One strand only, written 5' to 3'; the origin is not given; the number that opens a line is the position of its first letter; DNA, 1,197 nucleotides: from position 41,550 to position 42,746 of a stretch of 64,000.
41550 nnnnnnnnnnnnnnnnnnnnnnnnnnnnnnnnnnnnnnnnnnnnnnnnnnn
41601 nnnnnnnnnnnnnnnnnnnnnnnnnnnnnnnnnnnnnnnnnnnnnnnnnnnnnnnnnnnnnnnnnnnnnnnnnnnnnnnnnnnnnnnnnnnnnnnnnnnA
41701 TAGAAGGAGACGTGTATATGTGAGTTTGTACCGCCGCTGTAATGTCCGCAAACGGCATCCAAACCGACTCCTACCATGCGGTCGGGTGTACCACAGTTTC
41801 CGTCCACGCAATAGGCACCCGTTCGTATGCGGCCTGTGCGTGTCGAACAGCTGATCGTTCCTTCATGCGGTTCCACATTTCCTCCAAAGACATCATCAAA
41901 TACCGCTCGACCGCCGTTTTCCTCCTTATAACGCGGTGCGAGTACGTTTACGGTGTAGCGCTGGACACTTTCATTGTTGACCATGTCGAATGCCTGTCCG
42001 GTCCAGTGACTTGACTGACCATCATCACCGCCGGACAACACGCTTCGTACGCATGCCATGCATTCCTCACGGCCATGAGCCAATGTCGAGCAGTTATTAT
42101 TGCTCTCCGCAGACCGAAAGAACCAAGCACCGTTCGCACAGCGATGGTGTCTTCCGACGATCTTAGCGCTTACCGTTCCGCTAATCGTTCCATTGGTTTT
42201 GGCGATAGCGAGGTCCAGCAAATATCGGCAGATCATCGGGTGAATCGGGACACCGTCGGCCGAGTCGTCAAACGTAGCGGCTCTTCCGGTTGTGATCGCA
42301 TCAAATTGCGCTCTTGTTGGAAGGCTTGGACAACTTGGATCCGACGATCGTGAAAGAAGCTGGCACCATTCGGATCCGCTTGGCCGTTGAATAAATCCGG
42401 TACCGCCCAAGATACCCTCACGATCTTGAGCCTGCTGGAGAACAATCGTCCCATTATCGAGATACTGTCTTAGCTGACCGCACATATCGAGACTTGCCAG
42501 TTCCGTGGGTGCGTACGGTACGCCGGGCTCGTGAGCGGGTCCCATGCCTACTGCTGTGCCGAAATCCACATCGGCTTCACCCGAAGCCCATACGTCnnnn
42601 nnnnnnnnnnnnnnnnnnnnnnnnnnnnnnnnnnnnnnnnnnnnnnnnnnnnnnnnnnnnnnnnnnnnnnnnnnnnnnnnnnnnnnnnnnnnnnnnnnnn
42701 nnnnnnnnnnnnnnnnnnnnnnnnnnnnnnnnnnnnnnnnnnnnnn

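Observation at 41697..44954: Tandem paralogs fusing a Cys-rich + T4SS-pilin-like module to two different LAS/M15 peptidoglycan peptidase domains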

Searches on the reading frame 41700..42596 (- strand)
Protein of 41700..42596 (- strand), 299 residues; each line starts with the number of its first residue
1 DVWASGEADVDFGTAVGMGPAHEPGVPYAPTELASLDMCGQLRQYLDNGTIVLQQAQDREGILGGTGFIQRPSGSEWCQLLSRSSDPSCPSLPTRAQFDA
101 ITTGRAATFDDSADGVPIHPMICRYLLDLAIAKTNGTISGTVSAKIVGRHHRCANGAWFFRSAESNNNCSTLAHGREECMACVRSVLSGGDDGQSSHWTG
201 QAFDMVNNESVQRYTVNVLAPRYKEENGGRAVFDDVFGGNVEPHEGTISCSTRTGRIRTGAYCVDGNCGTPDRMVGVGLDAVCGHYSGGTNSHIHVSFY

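Call 24: find_homologous_proteins(query=window:41700-42596:-, max_evalue=0.01)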
Query seq(299 aa): 1519 candidates shared short words with the query, none scored E <= 0.01.

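Call 35: predict_structure(alignment_id=A1)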
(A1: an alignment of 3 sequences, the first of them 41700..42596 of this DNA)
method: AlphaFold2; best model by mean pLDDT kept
length: 299 residues; sequences in the alignment: 3
mean_pLDDT: 45.6   pTM: 0.54
mean pLDDT of the five models: 45.6, 44.5, 44.3, 43.2, 33.5
residues with pLDDT >= 90: 0; 70-90: 34; 50-70: 84; < 50: 181
segments of 3 or more residues with pLDDT < 50: 1-33, 54-117, 147-201, 239-254, 283-293
pLDDT, mean of each block of 10 residues (from residue 1): 27 26 29 54 64 47 29 29 33 40 34 42 75 76 51 30 27 32 30 33 59 75 68 53 42 53 59 57 44 50
secondary structure, 60 per line:
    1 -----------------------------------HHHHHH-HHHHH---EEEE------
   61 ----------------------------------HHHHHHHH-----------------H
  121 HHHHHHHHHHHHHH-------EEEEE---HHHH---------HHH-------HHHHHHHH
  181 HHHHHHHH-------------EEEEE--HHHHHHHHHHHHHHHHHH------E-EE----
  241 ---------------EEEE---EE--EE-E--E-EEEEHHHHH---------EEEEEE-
elements in order: H36-41 H43-47 E51-54 H95-102 H120-134 E142-146 H150-153 H173-188 E202-206 H209-226 E256-259 E275-278 H279-283 E293-298

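Call 36: search_solved_structures(query=A1, max_evalue=10, show_alignments=3)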
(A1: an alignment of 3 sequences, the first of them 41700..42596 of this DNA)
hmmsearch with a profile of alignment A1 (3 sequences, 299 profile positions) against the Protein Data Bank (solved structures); distinct sequences matched with E-value up to 10: 0.

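Call 37: search_protein_representatives(alignment_id=A1)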
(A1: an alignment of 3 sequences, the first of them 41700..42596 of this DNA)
Query: 3 sequences, 299 profile positions. Proteins with E-value up to 0.001 (for the whole library): 18; up to 1e-10: 14; up to 1e-30: 8. The best 18 are listed.
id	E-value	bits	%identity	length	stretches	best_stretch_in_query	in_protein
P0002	2.6e-160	549.0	-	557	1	1-299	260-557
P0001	3.5e-157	538.7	-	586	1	3-299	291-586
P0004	2.1e-111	388.4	-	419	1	2-299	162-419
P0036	3.3e-73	263.0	-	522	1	4-299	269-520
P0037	1.1e-56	208.7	-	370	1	10-298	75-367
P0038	1.1e-48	182.5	-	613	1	10-298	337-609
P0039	1.6e-40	155.7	-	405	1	18-299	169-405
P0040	6.9e-38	147.0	-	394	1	12-298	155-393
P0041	1.7e-28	116.2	-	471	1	19-298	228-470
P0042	2.1e-28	115.9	-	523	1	30-298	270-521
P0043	1.0e-26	110.4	-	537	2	103-298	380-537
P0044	4.4e-22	95.1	-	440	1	19-298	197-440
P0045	2.4e-19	86.2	-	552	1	26-298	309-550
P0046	2.9e-18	82.6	-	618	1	29-297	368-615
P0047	1.4e-10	57.3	-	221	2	193-297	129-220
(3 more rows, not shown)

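Call 41: search_solved_structures(query=A3, max_evalue=10, show_alignments=3)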
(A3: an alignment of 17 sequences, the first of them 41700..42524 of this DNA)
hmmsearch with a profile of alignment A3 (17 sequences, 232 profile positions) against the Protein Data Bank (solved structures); distinct sequences matched with E-value up to 10: 0.

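Call 49: predict_structure(alignment_id=A3)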
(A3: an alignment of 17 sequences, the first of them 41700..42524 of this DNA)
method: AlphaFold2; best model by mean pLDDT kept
length: 275 residues; sequences in the alignment: 17
mean_pLDDT: 84.3   pTM: 0.86
mean pLDDT of the five models: 84.3, 82.9, 82.6, 81.5, 79.7
residues with pLDDT >= 90: 139; 70-90: 97; 50-70: 28; < 50: 11
segments of 3 or more residues with pLDDT < 50: 1-6
pLDDT, mean of each block of 10 residues (from residue 1): 45 91 96 93 86 69 72 87 87 93 97 96 87 60 69 89 93 93 94 95 93 77 70 89 88 83 79 95
secondary structure, 60 per line:
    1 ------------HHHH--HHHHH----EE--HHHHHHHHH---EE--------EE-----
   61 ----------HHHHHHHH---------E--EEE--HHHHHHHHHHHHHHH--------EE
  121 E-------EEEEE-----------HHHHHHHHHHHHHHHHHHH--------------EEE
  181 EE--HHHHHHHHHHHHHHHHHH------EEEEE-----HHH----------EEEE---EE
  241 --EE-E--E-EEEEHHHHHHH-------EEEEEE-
elements in order: H13-16 H19-23 H32-40 H71-78 E91-93 H96-110 E119-121 E129-133 H145-163 E178-182 H185-202 E209-213 E232-235 E251-254 H255-261 E269-274

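Call 51: fold_search(model_id=the predicted structure, library=pdb)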
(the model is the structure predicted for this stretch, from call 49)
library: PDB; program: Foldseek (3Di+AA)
matches with E <= 10: 41; with E <= 0.001: 0
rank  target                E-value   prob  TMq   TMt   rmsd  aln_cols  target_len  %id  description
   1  5hnm_C                8.6e-02  0.18  0.19  0.26  11.1       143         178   18  Crystal structure of vancomycin resistance D,D-pentapeptidase VanY E175A mutant from VanB-type resistance cassette in  (released 2016-02-10)
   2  9flk                  6.6e-01  0.14  0.17  0.35   7.9       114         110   15  Crystal structure of the C-terminal domain of VldE from Streptococcus pneumoniae containing two zinc atoms at the bindin (released 2025-01-22)
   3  9flm                  1.4e+00  0.06  0.15  0.28   8.4       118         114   15  Crystal structure of the C-terminal domain of VldE from Streptococcus pneumoniae in a catalytically competent conformati (released 2025-01-22)
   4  4oxd_D                1.7e+00  0.07  0.16  0.24   9.8       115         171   19  Structure of the LdcB LD-carboxypeptidase reveals the molecular basis of peptidoglycan recognition (released 2014-05-21)
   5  4m2g_B                1.8e+00  0.01  0.12  0.11  17.4       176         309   16  Crystal structure of non-heme iron oxygenase OrfP in complex with Fe, succinate, and (3R,4R)-dihydroxy-L-Arg (released 2014-06-25)
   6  4m27_B                2.2e+00  0.01  0.11  0.10  17.6       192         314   14  Crystal structure of non-heme iron oxygenase OrfP in complex with Fe and L-Arg (released 2014-06-25)
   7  4ygt                  2.8e+00  0.02  0.11  0.16  10.1       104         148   12  Crystal structure of a DUF4309 family protein (YjgB) from Bacillus subtilis subsp. subtilis str. 168 at 2.13 A resolutio (released 2015-03-18)
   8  4b98_A                3.3e+00  0.01  0.14  0.10  23.7       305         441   10  The structure of the omega aminotransferase from Pseudomonas aeruginosa (released 2013-03-27)
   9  7p0x_A                4.8e+00  0.01  0.12  0.08  13.3       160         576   11  Crystal structure of Thioredoxin reductase from Brugia Malayi (released 2022-04-06)
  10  4ye4_G                5.4e+00  0.01  0.10  0.08  14.5       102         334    7  Crystal Structure of Neutralizing Antibody HJ16 in Complex with HIV-1 gp120 (released 2015-07-22)
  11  7put_C                5.4e+00  0.01  0.10  0.07  14.6       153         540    8  Crystal structure of Thioredoxin Reductase from Brugia Malayi in complex with NADP(H) (released 2022-04-06)
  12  7pvj_A                5.7e+00  0.01  0.09  0.07  14.2       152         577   10  Crystal structure of Thioredoxin Reductase from Brugia Malayi in complex with auranofin (released 2022-04-06)
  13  5nss_A                5.7e+00  0.01  0.10  0.11  19.0       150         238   11  Cryo-EM structure of RNA polymerase-sigma54 holoenzyme with promoter DNA and transcription activator PspF intermedate  (released 2017-06-28)
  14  4m23_C                5.7e+00  0.01  0.08  0.07  16.2       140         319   10  Crystal structure of non-heme iron oxygenase OrfP (released 2014-06-18)
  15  4m23_A                5.7e+00  0.01  0.11  0.11  19.1       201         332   13  Crystal structure of non-heme iron oxygenase OrfP (released 2014-06-18)
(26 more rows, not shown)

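Call 56: fold_search(model_id=the predicted structure, library=viral)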
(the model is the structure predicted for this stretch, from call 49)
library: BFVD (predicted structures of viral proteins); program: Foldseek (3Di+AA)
matches with E <= 10: 76; with E <= 0.001: 0
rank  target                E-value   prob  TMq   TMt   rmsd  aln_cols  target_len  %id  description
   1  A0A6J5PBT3            1.3e-01  0.47  0.20  0.32   5.6       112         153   15  Uncharacterized protein [uncultured Caudovirales phage]
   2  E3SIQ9                2.0e-01  0.28  0.16  0.06   5.3       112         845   16  Transglycosylase domain-containing protein [Synechococcus phage S-SM2]
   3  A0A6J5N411            5.1e-01  0.11  0.16  0.25   9.6       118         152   15  Uncharacterized protein [uncultured Caudovirales phage]
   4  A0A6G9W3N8            5.4e-01  0.13  0.18  0.28   8.9       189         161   13  (no name in the UniProt tables at hand)
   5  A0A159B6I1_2          8.8e-01  0.13  0.23  0.09   9.2       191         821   10  (no name in the UniProt tables at hand)
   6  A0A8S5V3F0            9.9e-01  0.09  0.19  0.29   8.4       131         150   15  Peptidase [Myoviridae sp. ctk6V34]
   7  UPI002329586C         1.1e+00  0.13  0.18  0.07   6.6       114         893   13  (no name look-up for this kind of identifier)
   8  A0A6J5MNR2            1.1e+00  0.18  0.21  0.35   6.0       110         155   11  Uncharacterized protein [uncultured Caudovirales phage]
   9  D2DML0                1.3e+00  0.03  0.10  0.14  15.1       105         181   12  Envelope glycoprotein (Fragment) [Human immunodeficiency virus type 1]
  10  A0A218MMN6            1.4e+00  0.11  0.15  0.19   8.0       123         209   15  Putative peptidase [uncultured virus]
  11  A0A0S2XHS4            1.4e+00  0.03  0.11  0.13  16.6       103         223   11  Envelope glycoprotein (Fragment) [Human immunodeficiency virus type 1]
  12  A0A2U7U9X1            1.6e+00  0.02  0.17  0.15  22.7       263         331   12  F-box domain containing protein [Pandoravirus quercus]
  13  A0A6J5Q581            1.9e+00  0.06  0.22  0.28  18.4       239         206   11  Uncharacterized protein [uncultured Caudovirales phage]
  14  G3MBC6                1.9e+00  0.04  0.16  0.24   9.9       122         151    6  Gp56 [Bacillus phage G]
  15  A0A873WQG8            1.9e+00  0.03  0.16  0.19  17.7       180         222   14  (no name in the UniProt tables at hand)
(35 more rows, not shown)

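Call 57: search_protein_families(library=pfam, alignment_id=A3, max_evalue=1)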
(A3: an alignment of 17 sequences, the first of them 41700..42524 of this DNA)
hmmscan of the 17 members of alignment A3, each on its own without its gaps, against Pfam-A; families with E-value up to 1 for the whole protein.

A. member 1, window:41700-42524:- (275 aa): 0 families

B. families by the number of members that match (of 17 scanned): 5 families
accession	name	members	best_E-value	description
PF13539.11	Peptidase_M15_4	2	0.049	D-alanyl-D-alanine carboxypeptidase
PF01735.24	PLA2_B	1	0.016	Lysophospholipase catalytic domain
PF07295.17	DUF1451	1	0.12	Zinc-ribbon containing domain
PF16304.10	DUF4946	1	0.23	Domain of unknown function (DUF4946)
PF24022.1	DUF7334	1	0.49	Family of unknown function (DUF7334)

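Call 86: find_encoding_contigs(protein=P0040, flank=10000, max_places=2)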
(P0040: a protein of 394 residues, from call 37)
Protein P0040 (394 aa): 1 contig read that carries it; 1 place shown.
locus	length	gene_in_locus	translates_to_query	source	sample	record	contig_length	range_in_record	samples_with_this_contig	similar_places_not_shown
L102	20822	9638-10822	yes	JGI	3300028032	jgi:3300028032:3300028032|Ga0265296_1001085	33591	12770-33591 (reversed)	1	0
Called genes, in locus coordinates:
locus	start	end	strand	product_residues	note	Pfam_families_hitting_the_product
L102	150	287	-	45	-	-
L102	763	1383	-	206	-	PF01936:NYN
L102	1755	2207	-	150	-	PF22522:DUF6998 (weak)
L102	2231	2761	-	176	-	-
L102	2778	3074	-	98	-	-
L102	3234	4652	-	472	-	PF02878:PGM_PMM_I, PF02879:PGM_PMM_II, PF02880:PGM_PMM_III, PF00408:PGM_PMM_IV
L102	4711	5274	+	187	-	PF04011:LemA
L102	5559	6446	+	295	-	PF01435:Peptidase_M48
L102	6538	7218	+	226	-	-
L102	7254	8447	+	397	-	PF25174:Beta-prop_THOC3 (faint), PF26550:Tricorn_2nd (faint), PF07676:PD40 (faint), PF26549:Tricorn_N (faint)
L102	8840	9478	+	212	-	PF13462:Thioredoxin_4, PF01323:DSBA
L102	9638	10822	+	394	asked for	PF18895:T4SS_pilin (faint)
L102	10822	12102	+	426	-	PF18895:T4SS_pilin (faint)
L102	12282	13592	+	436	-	PF13481:AAA_25, PF03796:DnaB_C (weak), PF06745:ATPase, PF23442:DUF7125 (faint), PF05362:Lon_C (faint), PF13541:ChlI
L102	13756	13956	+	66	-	-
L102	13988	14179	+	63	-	-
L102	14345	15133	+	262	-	PF02900:LigB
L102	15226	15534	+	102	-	-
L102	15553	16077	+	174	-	PF01327:Pep_deformylase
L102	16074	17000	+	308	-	PF00551:Formyl_trans_N, PF02911:Formyl_trans_C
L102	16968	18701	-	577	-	PF04932:Wzy_C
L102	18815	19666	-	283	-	PF01209:Ubie_methyltran, PF06325:PrmA (weak), PF13489:Methyltransf_23, PF02353:CMAS (weak), PF13649:Methyltransf_25, PF13847:Methyltransf_31, PF08241:Methyltransf_11, PF08242:Methyltransf_12, +1 more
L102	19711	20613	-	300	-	PF00535:Glycos_transf_2, PF13641:Glyco_tranf_2_3, PF13632:Glyco_trans_2_3 (weak)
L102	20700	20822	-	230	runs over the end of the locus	PF00535:Glycos_transf_2, PF10111:Glyco_tranf_2_2, PF13641:Glyco_tranf_2_3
